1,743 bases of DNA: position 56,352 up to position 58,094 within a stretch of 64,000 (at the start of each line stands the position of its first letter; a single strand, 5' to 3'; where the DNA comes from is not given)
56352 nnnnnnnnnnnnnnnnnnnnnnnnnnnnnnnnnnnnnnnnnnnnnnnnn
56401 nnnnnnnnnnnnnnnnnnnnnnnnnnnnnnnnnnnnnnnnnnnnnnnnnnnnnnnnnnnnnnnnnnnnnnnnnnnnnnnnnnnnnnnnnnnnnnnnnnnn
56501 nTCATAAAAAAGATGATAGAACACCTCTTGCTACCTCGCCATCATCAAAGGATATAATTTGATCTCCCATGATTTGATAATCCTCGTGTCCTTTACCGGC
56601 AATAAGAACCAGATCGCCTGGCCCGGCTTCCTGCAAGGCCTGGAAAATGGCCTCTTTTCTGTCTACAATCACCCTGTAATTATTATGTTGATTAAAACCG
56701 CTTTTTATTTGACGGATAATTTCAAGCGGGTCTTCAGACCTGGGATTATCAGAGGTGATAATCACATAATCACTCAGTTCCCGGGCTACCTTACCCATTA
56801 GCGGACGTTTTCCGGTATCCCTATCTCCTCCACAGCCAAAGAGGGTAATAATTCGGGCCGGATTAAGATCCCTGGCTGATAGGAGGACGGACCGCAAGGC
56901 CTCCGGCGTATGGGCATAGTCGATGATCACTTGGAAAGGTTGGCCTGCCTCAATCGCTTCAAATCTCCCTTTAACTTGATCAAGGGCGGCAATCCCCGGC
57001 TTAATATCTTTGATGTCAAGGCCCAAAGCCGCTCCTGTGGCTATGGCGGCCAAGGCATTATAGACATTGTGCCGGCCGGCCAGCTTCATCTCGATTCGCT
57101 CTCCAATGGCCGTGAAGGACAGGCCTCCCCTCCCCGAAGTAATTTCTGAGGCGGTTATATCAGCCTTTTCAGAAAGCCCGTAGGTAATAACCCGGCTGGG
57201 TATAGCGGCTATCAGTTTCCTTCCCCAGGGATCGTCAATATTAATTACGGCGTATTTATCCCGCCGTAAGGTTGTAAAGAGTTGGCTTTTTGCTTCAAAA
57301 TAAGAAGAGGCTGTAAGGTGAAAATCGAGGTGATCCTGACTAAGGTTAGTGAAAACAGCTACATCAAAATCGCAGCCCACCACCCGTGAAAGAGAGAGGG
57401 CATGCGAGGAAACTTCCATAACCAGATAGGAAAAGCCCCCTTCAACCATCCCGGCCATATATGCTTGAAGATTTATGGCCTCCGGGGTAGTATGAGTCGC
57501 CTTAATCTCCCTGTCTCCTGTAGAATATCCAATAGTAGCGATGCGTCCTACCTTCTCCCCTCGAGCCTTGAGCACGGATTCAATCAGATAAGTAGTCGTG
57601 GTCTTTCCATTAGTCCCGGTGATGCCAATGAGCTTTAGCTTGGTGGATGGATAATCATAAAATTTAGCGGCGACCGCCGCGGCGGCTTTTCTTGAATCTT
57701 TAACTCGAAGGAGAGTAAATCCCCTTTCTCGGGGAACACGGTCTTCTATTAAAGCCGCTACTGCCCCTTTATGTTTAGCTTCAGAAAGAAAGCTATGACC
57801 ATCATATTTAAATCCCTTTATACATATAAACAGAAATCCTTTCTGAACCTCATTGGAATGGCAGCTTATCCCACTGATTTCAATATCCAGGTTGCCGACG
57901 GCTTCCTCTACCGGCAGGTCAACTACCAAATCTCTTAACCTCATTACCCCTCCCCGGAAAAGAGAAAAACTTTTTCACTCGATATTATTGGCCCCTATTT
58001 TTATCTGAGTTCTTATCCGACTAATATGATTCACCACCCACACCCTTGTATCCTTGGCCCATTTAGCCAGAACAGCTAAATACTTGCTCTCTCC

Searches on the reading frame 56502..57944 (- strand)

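Call 74: search_protein_families(library=pfam, proteins=[window:56502-57944:-], max_evalue=0.00001)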
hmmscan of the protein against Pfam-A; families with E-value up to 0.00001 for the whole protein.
window:56502-57944:- (480 aa): 3 families
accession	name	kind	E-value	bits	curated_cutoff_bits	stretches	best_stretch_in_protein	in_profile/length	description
PF08245.18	Mur_ligase_M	-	1.3e-60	205.3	24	1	108-303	1-199/200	Mur ligase middle domain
PF02875.26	Mur_ligase_C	-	5.6e-36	124.6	28.4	1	326-452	1-127/127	Mur ligase, glutamate ligase domain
PF01225.30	Mur_ligase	-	7.2e-08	33.1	21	1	22-95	1-94/95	Mur ligase family, catalytic domain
